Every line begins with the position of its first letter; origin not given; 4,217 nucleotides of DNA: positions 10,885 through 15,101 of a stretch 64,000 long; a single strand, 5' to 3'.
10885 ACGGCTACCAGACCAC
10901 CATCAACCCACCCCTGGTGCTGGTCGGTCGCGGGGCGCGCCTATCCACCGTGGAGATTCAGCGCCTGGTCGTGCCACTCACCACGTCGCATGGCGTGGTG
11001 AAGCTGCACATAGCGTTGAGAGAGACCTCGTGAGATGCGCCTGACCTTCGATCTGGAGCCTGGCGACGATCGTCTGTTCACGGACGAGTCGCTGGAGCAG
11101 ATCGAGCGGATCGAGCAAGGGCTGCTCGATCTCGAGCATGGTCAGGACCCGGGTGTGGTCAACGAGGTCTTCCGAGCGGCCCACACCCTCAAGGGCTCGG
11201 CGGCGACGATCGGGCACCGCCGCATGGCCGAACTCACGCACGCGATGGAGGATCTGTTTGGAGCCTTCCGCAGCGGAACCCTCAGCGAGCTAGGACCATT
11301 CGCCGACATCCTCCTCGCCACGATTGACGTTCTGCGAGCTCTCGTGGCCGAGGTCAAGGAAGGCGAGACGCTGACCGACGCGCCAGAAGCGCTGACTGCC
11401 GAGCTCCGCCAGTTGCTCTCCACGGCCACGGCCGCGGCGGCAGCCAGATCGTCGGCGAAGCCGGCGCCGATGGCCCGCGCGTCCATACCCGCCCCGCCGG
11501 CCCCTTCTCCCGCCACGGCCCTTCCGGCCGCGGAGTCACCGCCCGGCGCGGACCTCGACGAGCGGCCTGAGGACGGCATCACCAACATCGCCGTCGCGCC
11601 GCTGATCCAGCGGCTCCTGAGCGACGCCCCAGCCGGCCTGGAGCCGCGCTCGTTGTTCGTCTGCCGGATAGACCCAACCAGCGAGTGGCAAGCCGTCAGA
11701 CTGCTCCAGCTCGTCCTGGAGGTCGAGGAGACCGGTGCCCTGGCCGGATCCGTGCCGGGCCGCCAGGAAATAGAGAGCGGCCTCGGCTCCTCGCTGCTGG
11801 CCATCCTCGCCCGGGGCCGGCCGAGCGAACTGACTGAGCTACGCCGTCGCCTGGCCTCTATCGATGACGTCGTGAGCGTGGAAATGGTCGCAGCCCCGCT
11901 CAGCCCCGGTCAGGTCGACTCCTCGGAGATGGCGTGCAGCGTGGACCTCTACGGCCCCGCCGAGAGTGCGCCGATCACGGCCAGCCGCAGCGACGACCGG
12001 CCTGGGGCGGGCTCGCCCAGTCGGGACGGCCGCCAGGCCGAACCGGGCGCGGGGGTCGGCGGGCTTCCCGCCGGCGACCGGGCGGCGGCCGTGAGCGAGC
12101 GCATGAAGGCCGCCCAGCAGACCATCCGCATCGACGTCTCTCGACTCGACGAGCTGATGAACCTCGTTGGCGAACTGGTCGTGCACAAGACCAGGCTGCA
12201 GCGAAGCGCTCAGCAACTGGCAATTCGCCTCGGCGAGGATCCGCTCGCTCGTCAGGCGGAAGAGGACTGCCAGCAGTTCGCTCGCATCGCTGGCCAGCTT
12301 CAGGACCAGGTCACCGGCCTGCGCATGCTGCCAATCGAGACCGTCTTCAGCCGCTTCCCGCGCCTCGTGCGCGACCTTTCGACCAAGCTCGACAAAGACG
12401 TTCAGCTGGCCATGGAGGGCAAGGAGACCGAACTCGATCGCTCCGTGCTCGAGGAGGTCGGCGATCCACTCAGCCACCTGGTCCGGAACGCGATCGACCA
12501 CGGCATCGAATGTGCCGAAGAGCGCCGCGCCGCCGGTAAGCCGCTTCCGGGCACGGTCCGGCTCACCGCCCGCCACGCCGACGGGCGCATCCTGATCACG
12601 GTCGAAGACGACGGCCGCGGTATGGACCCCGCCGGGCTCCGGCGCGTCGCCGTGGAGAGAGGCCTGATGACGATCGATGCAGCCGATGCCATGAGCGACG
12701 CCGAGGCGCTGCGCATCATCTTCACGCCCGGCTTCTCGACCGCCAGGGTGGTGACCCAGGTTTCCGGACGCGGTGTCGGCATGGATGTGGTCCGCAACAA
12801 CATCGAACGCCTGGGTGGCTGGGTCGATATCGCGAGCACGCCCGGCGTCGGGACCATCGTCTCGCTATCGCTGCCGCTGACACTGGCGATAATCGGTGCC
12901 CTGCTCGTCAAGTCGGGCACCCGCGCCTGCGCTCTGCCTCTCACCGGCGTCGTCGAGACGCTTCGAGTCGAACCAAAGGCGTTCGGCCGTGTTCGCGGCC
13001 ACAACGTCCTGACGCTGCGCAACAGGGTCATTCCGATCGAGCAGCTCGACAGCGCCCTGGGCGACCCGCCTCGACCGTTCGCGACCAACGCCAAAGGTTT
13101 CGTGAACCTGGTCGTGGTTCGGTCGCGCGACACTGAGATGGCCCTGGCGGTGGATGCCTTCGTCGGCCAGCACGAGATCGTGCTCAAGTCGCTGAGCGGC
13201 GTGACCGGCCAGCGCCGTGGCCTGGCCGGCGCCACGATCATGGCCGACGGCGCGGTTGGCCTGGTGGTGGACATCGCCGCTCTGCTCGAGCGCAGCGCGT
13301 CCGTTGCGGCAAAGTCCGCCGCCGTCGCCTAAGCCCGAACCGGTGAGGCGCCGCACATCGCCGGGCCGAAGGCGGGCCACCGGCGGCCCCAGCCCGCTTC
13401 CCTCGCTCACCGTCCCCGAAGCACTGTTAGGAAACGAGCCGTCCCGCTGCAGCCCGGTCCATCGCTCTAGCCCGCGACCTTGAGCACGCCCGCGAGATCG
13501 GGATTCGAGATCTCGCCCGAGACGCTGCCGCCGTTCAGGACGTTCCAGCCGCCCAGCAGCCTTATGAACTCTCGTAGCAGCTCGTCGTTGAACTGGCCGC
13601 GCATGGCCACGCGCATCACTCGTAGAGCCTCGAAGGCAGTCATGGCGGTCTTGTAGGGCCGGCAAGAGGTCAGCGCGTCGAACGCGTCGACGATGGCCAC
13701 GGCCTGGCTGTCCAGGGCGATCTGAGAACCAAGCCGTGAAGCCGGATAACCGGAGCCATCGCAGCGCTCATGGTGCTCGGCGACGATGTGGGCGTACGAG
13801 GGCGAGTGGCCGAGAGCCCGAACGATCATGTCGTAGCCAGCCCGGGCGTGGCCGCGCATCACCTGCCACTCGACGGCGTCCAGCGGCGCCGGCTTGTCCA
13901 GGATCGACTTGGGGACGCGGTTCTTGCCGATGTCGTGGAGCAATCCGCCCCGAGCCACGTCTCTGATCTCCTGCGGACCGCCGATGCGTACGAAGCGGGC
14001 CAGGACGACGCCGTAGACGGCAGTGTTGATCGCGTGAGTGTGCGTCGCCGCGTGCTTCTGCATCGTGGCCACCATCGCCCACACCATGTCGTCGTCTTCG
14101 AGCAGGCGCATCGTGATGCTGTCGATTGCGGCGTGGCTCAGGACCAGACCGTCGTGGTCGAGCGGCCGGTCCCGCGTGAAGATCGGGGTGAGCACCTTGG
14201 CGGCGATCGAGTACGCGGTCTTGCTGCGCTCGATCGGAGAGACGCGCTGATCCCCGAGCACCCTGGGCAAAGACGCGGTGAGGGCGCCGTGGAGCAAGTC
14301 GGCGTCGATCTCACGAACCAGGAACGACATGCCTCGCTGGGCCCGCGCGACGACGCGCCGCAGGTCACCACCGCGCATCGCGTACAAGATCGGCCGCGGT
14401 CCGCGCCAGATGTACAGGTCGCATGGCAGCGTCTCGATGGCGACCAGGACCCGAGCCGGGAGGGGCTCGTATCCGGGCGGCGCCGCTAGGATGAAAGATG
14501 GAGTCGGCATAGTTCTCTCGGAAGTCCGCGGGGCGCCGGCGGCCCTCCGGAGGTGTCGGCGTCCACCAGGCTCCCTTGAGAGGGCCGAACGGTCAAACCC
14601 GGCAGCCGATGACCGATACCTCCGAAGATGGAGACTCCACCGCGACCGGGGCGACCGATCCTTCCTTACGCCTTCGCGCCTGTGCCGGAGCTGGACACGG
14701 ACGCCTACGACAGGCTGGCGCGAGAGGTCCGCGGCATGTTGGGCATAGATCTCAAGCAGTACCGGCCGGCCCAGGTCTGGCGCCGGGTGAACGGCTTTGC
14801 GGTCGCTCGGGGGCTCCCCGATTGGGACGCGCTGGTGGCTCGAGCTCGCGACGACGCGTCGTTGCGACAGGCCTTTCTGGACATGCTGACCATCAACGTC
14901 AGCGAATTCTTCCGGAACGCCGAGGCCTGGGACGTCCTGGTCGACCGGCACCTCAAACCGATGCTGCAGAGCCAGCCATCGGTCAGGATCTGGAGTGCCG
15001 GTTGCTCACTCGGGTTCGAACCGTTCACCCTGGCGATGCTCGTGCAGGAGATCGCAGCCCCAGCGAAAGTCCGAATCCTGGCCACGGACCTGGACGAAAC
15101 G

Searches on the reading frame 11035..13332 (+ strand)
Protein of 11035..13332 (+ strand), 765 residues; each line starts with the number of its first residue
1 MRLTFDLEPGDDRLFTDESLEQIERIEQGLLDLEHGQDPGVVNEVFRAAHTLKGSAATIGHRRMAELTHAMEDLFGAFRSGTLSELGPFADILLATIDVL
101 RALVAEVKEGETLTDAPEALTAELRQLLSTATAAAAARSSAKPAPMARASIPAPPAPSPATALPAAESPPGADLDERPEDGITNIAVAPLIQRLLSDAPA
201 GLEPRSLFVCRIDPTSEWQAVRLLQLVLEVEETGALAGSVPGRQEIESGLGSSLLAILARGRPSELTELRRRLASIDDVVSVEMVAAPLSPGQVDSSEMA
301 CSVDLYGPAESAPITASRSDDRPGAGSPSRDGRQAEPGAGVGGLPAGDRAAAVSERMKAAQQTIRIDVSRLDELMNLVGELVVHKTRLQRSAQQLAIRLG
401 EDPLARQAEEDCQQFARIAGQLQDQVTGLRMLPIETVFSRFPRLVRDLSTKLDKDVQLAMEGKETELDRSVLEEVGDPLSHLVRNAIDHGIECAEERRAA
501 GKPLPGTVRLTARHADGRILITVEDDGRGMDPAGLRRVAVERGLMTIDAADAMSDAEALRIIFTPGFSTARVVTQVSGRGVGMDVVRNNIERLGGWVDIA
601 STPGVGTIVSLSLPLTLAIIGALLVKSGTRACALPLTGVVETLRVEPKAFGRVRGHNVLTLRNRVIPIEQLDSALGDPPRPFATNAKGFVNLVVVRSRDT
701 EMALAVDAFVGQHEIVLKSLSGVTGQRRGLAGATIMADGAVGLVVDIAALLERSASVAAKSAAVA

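Call 56: search_protein_families(library=pfam, proteins=[window:11035-13332:+], max_evalue=0.00001)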
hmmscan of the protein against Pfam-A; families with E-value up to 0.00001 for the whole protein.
window:11035-13332:+ (765 aa): 4 families
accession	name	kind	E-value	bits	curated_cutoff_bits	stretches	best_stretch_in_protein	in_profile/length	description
PF01584.24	CheW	-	4.9e-21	75.2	23.5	1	622-753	2-136/138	CheW-like domain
PF02518.31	HATPase_c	-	8.6e-19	68.5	26.4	1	478-616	5-110/111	Histidine kinase-, DNA gyrase B-, and HSP90-like ATPase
PF02895.20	H-kinase_dim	-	3.1e-18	66.4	23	1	361-426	1-65/68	Signal transducing histidine kinase, homodimeric domain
PF01627.28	Hpt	-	7.5e-17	61.8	24.6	1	14-103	5-77/84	Hpt domain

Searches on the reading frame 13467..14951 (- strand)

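Call 56: search_protein_families(library=pfam, proteins=[window:13467-14951:-], max_evalue=0.00001)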
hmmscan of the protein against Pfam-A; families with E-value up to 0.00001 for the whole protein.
window:13467-14951:- (494 aa): 2 families
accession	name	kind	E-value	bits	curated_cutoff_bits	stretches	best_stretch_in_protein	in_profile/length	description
PF13487.12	HD_5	-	2.2e-22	80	27.2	1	330-452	40-163/170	HD domain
PF01966.28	HD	-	4.4e-14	53.2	22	1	305-426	3-115/116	HD domain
